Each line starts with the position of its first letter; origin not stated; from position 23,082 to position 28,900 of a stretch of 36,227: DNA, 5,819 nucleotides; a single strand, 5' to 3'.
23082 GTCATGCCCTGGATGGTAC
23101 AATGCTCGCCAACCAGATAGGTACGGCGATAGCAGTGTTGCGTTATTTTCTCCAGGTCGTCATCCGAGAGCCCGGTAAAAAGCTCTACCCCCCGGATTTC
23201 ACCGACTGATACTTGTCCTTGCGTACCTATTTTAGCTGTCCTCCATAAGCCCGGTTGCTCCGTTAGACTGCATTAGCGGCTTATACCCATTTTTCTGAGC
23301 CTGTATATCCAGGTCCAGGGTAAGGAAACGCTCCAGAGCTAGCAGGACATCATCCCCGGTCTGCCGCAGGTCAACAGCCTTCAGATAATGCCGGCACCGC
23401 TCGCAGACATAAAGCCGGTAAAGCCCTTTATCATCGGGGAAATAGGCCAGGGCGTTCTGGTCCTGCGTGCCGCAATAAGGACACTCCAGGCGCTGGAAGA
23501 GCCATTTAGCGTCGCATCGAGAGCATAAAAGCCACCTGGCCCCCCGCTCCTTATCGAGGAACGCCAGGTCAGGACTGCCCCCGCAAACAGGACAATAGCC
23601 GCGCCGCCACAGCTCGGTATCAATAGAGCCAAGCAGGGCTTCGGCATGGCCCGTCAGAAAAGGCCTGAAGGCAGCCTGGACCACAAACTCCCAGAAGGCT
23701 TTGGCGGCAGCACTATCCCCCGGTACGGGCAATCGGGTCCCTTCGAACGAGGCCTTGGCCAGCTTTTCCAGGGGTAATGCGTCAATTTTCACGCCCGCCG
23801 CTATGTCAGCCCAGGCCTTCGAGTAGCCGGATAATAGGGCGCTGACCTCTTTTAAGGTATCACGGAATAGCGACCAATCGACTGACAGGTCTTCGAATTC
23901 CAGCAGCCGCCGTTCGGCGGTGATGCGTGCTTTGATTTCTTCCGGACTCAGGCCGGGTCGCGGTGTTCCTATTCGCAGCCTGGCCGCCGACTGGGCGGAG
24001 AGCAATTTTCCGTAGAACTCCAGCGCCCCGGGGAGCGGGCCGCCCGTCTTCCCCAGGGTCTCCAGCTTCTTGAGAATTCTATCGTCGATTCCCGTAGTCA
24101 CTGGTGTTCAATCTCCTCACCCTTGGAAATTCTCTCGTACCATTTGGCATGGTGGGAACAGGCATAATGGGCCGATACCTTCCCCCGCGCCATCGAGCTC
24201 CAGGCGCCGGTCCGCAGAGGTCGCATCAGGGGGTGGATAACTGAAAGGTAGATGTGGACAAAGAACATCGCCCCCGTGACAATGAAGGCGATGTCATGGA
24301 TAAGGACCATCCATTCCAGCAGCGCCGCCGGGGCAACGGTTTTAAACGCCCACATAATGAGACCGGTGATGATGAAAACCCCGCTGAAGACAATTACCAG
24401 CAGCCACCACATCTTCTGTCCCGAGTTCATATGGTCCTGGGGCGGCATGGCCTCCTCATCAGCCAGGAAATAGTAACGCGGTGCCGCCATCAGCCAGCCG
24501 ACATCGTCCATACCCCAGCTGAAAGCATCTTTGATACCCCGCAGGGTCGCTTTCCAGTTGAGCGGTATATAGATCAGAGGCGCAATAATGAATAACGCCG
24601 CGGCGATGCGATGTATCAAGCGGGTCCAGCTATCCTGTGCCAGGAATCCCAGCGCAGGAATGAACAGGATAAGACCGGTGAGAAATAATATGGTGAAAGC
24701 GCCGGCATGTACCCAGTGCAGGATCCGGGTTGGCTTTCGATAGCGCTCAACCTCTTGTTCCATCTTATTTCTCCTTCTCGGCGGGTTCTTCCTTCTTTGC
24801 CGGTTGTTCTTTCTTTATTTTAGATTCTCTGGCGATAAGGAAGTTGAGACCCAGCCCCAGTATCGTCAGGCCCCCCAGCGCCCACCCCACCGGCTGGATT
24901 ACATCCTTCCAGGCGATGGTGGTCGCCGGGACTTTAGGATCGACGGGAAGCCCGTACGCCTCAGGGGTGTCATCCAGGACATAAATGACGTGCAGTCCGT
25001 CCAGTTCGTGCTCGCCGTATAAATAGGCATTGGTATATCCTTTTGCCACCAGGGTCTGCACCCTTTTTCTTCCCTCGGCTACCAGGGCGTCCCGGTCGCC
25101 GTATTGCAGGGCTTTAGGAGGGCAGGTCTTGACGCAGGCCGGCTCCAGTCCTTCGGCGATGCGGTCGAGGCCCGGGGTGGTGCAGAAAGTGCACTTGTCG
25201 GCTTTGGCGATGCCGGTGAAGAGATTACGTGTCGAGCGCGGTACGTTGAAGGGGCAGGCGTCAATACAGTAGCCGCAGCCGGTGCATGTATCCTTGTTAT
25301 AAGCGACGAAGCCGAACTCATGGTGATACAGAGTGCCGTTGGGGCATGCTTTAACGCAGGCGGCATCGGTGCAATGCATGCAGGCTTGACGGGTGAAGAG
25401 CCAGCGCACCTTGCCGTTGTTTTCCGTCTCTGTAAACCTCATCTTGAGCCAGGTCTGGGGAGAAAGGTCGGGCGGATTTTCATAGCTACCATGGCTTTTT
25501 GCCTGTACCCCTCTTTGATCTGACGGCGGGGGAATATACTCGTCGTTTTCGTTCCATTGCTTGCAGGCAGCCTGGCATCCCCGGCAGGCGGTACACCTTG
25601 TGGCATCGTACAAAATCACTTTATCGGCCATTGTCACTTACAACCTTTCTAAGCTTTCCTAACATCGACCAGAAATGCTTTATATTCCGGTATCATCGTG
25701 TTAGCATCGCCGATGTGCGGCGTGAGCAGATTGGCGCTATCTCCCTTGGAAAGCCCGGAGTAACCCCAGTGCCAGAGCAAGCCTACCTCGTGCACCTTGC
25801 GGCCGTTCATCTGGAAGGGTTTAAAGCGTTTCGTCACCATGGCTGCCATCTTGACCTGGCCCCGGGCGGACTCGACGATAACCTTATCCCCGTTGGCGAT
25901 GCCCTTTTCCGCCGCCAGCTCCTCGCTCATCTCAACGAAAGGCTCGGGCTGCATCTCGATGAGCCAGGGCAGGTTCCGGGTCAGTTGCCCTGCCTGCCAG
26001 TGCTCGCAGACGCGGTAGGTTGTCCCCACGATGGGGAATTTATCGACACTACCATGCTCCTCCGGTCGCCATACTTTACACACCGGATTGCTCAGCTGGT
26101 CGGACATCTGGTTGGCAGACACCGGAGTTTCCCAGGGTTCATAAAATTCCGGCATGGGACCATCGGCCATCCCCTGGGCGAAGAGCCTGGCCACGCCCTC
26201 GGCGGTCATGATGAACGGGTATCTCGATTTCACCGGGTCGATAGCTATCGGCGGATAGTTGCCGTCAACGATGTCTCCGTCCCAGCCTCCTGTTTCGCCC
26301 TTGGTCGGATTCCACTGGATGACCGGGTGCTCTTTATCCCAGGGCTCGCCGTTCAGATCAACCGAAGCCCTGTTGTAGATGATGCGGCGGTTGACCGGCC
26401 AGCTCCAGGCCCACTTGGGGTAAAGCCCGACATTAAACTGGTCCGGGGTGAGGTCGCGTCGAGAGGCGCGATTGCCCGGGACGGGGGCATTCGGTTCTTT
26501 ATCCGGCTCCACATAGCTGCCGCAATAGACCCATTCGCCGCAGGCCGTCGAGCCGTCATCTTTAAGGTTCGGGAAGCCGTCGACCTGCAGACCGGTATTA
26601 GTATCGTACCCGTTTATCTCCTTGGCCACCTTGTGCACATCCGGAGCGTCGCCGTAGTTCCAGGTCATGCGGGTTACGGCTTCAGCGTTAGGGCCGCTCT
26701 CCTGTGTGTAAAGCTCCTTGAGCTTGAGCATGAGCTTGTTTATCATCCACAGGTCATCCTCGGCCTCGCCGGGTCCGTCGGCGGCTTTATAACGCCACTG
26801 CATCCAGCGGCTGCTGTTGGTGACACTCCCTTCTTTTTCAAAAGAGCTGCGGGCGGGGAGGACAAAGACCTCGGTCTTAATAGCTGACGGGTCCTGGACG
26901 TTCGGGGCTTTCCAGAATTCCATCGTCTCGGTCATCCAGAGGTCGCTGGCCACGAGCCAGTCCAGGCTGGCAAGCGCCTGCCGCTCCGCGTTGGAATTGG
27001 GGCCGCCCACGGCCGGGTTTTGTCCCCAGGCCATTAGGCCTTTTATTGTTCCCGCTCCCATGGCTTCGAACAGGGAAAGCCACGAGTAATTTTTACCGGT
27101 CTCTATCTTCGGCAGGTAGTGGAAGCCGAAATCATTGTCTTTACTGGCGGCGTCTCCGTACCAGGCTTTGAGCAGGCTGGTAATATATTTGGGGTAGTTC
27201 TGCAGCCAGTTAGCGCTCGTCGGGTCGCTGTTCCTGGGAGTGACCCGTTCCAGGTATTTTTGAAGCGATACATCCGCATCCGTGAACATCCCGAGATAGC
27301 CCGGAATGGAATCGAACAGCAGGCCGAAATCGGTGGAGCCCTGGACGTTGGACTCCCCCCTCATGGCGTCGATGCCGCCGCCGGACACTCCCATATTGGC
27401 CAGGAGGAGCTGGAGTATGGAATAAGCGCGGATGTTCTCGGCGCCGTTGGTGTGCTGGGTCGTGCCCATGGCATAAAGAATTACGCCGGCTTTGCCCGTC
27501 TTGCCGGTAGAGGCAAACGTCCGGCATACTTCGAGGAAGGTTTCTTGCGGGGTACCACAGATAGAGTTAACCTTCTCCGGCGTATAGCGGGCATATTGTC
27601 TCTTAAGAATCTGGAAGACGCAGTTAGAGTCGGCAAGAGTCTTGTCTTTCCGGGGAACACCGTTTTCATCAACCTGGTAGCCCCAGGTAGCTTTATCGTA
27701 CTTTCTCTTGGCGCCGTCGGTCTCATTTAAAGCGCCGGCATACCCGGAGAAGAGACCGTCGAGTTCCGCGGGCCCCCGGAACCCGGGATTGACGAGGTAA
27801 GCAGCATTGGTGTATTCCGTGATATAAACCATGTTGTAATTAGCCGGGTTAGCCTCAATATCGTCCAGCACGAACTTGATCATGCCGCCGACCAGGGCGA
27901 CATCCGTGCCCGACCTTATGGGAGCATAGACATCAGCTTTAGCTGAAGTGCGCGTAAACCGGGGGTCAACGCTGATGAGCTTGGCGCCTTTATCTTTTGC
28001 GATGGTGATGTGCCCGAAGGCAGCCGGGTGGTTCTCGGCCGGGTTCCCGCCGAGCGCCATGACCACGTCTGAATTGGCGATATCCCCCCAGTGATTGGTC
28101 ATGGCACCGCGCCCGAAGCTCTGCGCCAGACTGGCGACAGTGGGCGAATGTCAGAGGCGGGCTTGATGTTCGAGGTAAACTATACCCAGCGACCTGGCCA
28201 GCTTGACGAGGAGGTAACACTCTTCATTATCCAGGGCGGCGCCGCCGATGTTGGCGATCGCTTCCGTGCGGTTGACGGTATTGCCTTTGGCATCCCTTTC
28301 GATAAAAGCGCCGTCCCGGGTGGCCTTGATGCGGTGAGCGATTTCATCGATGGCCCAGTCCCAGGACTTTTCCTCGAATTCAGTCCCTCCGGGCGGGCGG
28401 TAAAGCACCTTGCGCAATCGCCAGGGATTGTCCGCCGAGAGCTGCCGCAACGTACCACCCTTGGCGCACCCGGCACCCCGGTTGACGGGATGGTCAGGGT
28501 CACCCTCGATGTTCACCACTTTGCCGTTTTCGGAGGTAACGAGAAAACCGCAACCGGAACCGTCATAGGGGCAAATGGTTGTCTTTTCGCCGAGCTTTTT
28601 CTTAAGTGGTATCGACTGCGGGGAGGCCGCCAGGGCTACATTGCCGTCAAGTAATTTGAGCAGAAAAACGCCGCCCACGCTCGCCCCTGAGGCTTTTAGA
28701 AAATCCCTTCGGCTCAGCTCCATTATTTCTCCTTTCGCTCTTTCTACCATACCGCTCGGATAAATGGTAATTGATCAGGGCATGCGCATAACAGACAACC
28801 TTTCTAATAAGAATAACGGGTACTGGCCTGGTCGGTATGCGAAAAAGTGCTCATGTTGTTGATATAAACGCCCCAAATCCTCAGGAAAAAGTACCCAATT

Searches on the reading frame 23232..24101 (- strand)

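Call 46: search_protein_families(library=pfam, proteins=[window:23232-24101:-], max_evalue=0.00001)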
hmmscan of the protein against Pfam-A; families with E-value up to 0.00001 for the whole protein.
window:23232-24101:- (289 aa): 1 family
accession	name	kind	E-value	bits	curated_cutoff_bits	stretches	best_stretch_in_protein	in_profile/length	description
PF24859.1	FdhE_central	-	7.5e-08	32.8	27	1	169-204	1-39/39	FdhE, central domain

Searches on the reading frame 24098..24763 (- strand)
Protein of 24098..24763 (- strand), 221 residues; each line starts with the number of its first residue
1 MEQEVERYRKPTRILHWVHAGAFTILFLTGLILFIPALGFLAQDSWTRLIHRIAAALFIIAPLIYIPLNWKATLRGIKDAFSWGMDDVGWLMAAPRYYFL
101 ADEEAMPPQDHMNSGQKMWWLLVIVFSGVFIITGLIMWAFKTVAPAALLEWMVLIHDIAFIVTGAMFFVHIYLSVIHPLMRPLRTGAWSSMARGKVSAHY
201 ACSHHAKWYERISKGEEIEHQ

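Call 46: search_protein_families(library=pfam, proteins=[window:24098-24763:-], max_evalue=0.00001)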
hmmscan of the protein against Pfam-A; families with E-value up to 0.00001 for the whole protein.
window:24098-24763:- (221 aa): 1 family
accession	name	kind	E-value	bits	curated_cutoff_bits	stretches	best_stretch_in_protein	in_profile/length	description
PF01292.26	Ni_hydr_CYTB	-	2.1e-23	83.5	30.1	1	7-191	1-176/179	Prokaryotic cytochrome b561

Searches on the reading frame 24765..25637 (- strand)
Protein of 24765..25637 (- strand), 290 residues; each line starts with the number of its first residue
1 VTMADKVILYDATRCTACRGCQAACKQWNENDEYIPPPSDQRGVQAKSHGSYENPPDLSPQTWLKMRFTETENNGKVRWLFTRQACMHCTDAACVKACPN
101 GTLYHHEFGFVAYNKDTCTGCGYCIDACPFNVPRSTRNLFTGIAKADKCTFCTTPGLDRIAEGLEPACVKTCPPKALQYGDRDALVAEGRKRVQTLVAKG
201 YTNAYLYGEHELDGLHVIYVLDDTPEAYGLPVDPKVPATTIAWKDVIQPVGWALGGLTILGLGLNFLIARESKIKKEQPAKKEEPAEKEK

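Call 75: search_protein_families(library=pfam, proteins=[window:24765-25637:-], max_evalue=0.001)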
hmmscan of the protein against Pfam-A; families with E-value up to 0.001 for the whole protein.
window:24765-25637:- (290 aa): 11 families
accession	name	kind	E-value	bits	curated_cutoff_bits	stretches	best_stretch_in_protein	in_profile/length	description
PF13247.11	Fer4_11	-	5.8e-20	71.8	26.2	1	77-182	1-100/100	4Fe-4S dicluster domain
PF12838.12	Fer4_7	-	6.6e-17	62.2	27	2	14-101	1-51/52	4Fe-4S dicluster domain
PF13187.11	Fer4_9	-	3.6e-12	46.5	27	2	118-176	2-51/52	4Fe-4S dicluster domain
PF13237.11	Fer4_10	-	3.7e-10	40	25.5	1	112-173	3-53/53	4Fe-4S dicluster domain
PF12837.12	Fer4_6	-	4.2e-10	39.5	25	1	110-133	1-24/24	4Fe-4S binding domain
PF12797.12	Fer4_2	-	8.8e-10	38.3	24.5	1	111-130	3-22/22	4Fe-4S binding domain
PF00037.32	Fer4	-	7.9e-09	35.4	21.1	1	113-132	3-22/24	4Fe-4S binding domain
PF13484.11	Fer4_16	-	7e-06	27.2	30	0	115-131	50-66/66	4Fe-4S double cluster binding domain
PF14697.11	Fer4_21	-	1.5e-05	25.4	35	1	83-130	5-53/59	4Fe-4S dicluster domain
PF12800.12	Fer4_4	-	4.7e-05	23.8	24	0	116-130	2-16/17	4Fe-4S binding domain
PF12798.12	Fer4_3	-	0.00043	21.4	27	0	118-131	1-14/15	4Fe-4S binding domain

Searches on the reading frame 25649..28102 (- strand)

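Call 75: search_protein_families(library=pfam, proteins=[window:25649-28102:-], max_evalue=0.001)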
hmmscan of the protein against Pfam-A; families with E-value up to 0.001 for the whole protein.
window:25649-28102:- (817 aa): 2 families
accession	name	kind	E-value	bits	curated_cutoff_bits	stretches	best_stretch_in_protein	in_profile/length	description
PF00384.28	Molybdopterin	-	7e-26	91.5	24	1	2-458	99-351/353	Molybdopterin oxidoreductase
PF01568.27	Molydop_binding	-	1.1e-16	61.3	26.8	1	694-810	4-109/110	Molydopterin dinucleotide binding domain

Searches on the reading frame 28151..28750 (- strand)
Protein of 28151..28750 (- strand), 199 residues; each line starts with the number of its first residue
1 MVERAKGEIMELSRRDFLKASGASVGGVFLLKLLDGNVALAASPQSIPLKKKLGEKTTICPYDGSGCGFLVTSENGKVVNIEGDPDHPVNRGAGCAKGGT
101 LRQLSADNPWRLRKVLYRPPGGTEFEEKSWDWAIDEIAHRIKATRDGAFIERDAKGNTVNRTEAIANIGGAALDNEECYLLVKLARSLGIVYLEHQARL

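Call 75: search_protein_families(library=pfam, proteins=[window:28151-28750:-], max_evalue=0.001)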
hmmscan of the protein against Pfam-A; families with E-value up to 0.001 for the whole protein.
window:28151-28750:- (199 aa): 2 families
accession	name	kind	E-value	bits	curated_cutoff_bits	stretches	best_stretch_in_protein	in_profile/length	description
PF04879.21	Molybdop_Fe4S4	-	2e-17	63.4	22.7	1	57-104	5-52/55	Molybdopterin oxidoreductase Fe4S4 domain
PF10518.14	TAT_signal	-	3.4e-05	24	22.7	1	11-28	1-18/21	TAT (twin-arginine translocation) pathway signal sequence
